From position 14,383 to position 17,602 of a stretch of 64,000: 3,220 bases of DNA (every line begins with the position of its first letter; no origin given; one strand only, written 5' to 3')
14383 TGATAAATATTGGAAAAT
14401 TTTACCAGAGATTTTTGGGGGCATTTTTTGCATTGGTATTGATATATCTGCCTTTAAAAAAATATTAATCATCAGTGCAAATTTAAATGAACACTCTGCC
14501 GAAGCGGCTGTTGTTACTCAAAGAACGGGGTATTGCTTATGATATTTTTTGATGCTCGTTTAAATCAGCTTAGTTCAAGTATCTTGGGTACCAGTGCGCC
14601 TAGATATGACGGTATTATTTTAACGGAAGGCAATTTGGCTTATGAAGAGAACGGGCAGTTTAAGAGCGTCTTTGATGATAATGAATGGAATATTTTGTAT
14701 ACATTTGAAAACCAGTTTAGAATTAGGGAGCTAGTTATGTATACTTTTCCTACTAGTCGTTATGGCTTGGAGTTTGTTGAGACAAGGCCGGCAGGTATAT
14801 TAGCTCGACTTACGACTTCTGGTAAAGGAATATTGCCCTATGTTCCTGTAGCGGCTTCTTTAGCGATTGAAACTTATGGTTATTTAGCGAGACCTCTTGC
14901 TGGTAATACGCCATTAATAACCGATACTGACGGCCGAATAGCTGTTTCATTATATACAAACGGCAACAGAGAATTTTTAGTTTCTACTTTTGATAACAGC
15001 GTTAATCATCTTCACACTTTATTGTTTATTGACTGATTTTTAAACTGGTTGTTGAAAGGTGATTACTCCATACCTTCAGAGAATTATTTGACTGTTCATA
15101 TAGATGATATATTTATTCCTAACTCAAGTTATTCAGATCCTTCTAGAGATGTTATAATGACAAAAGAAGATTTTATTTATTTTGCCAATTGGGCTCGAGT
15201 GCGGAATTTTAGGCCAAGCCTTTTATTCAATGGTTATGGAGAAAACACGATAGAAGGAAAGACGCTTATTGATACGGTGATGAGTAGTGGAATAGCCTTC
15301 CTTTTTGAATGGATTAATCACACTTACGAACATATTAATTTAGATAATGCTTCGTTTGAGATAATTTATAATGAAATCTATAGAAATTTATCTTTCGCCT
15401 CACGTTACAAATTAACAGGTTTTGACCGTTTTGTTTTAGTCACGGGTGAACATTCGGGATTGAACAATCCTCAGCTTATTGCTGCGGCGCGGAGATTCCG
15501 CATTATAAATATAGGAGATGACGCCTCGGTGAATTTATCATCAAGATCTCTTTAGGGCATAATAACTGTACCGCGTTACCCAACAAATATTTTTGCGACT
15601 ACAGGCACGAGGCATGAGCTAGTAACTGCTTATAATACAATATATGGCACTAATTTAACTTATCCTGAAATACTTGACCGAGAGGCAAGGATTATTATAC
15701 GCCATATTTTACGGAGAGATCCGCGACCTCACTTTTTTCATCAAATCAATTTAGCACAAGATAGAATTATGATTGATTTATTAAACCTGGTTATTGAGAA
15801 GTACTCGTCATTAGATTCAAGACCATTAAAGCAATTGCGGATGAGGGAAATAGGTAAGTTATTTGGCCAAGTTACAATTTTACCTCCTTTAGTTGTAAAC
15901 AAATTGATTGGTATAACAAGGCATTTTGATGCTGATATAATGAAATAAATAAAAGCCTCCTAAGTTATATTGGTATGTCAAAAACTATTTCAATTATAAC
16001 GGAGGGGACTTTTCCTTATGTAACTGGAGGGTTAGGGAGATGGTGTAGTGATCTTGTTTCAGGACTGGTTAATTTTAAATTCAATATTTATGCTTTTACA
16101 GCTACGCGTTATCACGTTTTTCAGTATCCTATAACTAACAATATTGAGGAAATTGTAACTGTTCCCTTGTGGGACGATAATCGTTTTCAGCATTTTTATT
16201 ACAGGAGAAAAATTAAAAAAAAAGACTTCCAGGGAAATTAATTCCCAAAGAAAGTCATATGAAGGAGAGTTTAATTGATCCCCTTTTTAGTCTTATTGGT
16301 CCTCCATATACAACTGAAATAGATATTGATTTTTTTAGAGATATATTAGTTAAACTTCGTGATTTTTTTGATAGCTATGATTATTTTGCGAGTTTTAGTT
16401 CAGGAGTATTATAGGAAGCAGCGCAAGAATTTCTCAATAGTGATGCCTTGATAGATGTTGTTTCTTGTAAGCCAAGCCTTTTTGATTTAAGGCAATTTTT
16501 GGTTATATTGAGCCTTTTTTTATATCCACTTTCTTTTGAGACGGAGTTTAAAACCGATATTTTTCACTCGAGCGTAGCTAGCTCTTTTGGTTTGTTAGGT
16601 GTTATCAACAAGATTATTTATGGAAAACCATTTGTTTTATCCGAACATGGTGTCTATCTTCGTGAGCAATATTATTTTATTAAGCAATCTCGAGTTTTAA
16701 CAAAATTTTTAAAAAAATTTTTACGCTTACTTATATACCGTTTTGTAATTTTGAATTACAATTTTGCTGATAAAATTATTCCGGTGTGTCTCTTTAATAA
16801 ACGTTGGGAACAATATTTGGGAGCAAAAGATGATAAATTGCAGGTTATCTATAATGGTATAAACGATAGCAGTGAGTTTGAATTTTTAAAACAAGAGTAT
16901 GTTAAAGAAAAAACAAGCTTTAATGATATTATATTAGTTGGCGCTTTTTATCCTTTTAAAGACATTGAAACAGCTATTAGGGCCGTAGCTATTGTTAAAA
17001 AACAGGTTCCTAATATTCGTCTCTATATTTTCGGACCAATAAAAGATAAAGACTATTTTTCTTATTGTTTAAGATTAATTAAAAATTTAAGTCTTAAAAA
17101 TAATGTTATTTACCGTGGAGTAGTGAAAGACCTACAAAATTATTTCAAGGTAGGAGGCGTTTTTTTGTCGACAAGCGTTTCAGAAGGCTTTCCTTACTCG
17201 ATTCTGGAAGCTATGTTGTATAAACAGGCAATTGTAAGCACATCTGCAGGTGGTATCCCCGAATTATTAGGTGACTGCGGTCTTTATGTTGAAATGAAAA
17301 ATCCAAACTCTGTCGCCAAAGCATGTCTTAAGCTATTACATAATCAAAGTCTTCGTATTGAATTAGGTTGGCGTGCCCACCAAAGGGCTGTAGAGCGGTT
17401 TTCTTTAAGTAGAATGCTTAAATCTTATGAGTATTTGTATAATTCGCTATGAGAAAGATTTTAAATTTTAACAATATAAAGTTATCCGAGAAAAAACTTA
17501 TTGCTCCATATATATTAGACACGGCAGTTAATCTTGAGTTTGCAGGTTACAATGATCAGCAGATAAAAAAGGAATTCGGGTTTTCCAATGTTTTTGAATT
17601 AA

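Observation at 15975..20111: Pel/GAG-like exopolysaccharide mini-locus: GT4, 12-TM membrane protein and GH114-like hydrolase translationally coupled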

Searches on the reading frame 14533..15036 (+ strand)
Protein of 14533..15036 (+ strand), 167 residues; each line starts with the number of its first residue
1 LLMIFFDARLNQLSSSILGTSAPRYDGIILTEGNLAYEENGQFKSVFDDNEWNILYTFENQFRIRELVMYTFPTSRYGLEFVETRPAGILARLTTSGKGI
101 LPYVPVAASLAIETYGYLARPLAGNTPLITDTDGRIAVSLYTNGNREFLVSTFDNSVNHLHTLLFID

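Call 7: search_protein_families(library=pfam, proteins=[window:14533-15036:+], max_evalue=0.1)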
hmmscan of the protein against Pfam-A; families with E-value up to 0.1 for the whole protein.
window:14533-15036:+ (167 aa): 1 family
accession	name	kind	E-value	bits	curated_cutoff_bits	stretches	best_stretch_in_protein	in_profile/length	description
PF25116.1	CBM87_Agd3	-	3.9e-08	33.8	27.6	1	10-83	41-111/214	Agd3 CBM87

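Call 9: search_protein_families(library=ncbifam, proteins=[window:14533-15036:+], max_evalue=0.1)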
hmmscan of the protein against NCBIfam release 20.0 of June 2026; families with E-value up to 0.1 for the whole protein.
window:14533-15036:+ (167 aa): 0 families

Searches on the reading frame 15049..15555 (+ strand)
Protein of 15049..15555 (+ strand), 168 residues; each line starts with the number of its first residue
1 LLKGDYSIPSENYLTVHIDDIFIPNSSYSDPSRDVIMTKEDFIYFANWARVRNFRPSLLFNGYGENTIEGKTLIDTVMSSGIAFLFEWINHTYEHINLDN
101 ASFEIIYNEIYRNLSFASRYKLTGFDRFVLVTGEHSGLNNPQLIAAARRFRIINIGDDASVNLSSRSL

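Call 7: search_protein_families(library=pfam, proteins=[window:15049-15555:+], max_evalue=0.1)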
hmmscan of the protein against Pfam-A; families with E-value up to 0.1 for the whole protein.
window:15049-15555:+ (168 aa): 2 families
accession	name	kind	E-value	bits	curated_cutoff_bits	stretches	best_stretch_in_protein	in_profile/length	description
PF25115.1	Agd3_CE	-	2.5e-07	30.5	27.6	1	85-158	133-210/366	Agd3 deacetylase domain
PF12062.14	HSNSD-CE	-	0.0024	18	25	1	12-138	2-126/205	Heparan sulfate-N-deacetylase, deacetylase domain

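Call 9: search_protein_families(library=ncbifam, proteins=[window:15049-15555:+], max_evalue=0.1)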
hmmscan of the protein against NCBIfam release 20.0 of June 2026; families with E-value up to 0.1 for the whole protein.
window:15049-15555:+ (168 aa): 0 families

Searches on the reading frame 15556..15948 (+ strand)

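Call 7: search_protein_families(library=pfam, proteins=[window:15556-15948:+], max_evalue=0.1)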
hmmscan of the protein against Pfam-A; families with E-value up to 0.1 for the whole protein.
window:15556-15948:+ (130 aa): 3 families
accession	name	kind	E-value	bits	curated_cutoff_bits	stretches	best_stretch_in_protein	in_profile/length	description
PF25115.1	Agd3_CE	-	2e-07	30.8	27.6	1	1-78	236-313/366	Agd3 deacetylase domain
PF18389.7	TrmO_C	-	0.05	14.2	27.1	1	42-60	23-41/65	TrmO C-terminal domain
PF25189.1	Tad8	-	0.074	13.3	27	1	28-86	11-65/76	Type II Thoeris inhibitor Tad8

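Call 9: search_protein_families(library=ncbifam, proteins=[window:15556-15948:+], max_evalue=0.1)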
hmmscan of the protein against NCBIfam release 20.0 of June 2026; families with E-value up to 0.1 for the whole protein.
window:15556-15948:+ (130 aa): 0 families

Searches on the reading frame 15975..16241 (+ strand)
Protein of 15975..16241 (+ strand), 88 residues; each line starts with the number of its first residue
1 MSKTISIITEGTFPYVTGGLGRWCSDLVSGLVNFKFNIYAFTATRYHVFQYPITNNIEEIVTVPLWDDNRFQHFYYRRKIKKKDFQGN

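Call 7: search_protein_families(library=pfam, proteins=[window:15975-16241:+], max_evalue=0.1)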
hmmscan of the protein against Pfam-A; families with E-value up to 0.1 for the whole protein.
window:15975-16241:+ (88 aa): 1 family
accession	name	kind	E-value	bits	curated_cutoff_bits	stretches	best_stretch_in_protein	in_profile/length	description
PF11997.14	DUF3492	-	4.3e-18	66.5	23.3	1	4-83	2-83/268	Domain of unknown function (DUF3492)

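Call 9: search_protein_families(library=ncbifam, proteins=[window:15975-16241:+], max_evalue=0.1)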
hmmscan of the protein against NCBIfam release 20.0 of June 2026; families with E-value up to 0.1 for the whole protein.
window:15975-16241:+ (88 aa): 2 families
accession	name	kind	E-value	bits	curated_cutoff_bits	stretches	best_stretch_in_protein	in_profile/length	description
NF038011.1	PelF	equivalog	1.1e-08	34.6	100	1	5-71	2-70/489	GT4 family glycosyltransferase PelF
NF043009.1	Cyt554Puf2C_Caul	equivalog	0.081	11.7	800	1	15-72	125-181/416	cytochrome c-554 Puf2C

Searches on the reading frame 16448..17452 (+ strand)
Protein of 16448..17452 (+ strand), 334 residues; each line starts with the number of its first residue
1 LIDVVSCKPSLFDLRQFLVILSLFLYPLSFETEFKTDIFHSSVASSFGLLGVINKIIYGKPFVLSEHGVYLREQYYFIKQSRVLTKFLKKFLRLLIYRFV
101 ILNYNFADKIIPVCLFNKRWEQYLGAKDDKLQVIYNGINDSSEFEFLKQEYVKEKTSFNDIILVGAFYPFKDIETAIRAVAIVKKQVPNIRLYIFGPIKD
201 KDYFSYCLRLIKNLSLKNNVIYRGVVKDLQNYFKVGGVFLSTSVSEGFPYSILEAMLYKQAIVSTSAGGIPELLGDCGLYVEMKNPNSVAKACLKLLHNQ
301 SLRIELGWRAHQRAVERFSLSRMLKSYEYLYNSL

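Call 7: search_protein_families(library=pfam, proteins=[window:16448-17452:+], max_evalue=0.1)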
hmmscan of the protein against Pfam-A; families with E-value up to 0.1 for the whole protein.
window:16448-17452:+ (334 aa): 5 families
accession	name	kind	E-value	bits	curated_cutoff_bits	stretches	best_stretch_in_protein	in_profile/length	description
PF13692.12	Glyco_trans_1_4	-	1.3e-25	90.8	27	1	160-299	3-142/142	Glycosyl transferases group 1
PF00534.26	Glycos_transf_1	-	6.9e-25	88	26.4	1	154-310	11-169/172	Glycosyl transferases group 1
PF11997.14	DUF3492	-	1.9e-15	57.8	23.3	1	9-128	146-267/268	Domain of unknown function (DUF3492)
PF13439.12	Glyco_transf_4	-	1.2e-10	42.1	28.5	1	31-140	68-168/170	Glycosyltransferase Family 4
PF20706.3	GT4-conflict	-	0.029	13.8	26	1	158-277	197-323/385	Family 4 Glycosyltransferase in conflict systems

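Call 9: search_protein_families(library=ncbifam, proteins=[window:16448-17452:+], max_evalue=0.1)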
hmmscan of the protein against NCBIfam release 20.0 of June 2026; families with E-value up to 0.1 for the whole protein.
window:16448-17452:+ (334 aa): 30 families (the best 25 are shown)
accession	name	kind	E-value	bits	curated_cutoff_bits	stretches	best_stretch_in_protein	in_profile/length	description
NF038011.1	PelF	equivalog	3.4e-33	115.4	100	1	35-331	173-489/489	GT4 family glycosyltransferase PelF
TIGR03999.1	thiol_BshA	equivalog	2.7e-23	82.5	273.7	1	128-333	166-372/375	N-acetyl-alpha-D-glucosaminyl L-malate synthase BshA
TIGR03088.1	stp2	hypoth_equivalog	4.2e-23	82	409.05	1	86-333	127-372/374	TIGR03088 family PEP-CTERM/XrtA system glycosyltransferase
NF041876.1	EPS_EpsE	equivalog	5.4e-18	65.4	400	1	125-322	182-384/389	exopolysaccharide biosynthesis GT4 family glycosyltransferase EpsE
NF050063.1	ProtGlycPglJ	equivalog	9.1e-18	64.6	500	1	93-318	130-351/363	N-acetylgalactosamine-N,N'-diacetylbacillosaminyl-diphospho-undecaprenol 4-alpha-N-acetylgalactosaminyltransferase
NF041010.1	glycosy_Agl16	equivalog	2e-17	63.1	575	1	108-316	135-334/352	glycosylation protein Agl16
TIGR04157.1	glyco_rSAM_CFB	subfamily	7.8e-17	61.3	400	1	121-331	185-406/406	TIGR04157 family glycosyltransferase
NF038229.1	Glyco4_Geo_Pelo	equivalog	1.3e-15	57.3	400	1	117-333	121-335/338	GPMC system family 4 glycosyltransferase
NF047880.1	glyco_SdgA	exception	1.6e-13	50.1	800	1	146-326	303-482/488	serine-aspartate repeat adhesin O-glycosyltransferase SdgA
NF038255.1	exopoly_VpsD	equivalog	1e-11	44.4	300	1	121-333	168-378/381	VpsD family glycosyltransferase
TIGR04063.1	stp3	hypoth_equivalog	3.3e-11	42.7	442.05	1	124-333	175-394/397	TIGR04063 family PEP-CTERM/XrtA system glycosyltransferase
NF041139.1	TreT_Thcocales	equivalog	4.4e-11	42.2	775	1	161-333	232-411/412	trehalose synthase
TIGR02149.1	glgA_Coryne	subfamily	4.6e-11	42.5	302.4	1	36-332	84-388/391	glycogen synthase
NF047881.1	glyco_SdgB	exception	9.8e-11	41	800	1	151-276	314-437/496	serine-aspartate repeat adhesin O-glycosyltransferase SdgB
NF047684.1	TeichurnBiosyTuaC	equivalog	8.1e-10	38.2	550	1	215-327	267-382/391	teichuronic acid biosynthesis protein TuaC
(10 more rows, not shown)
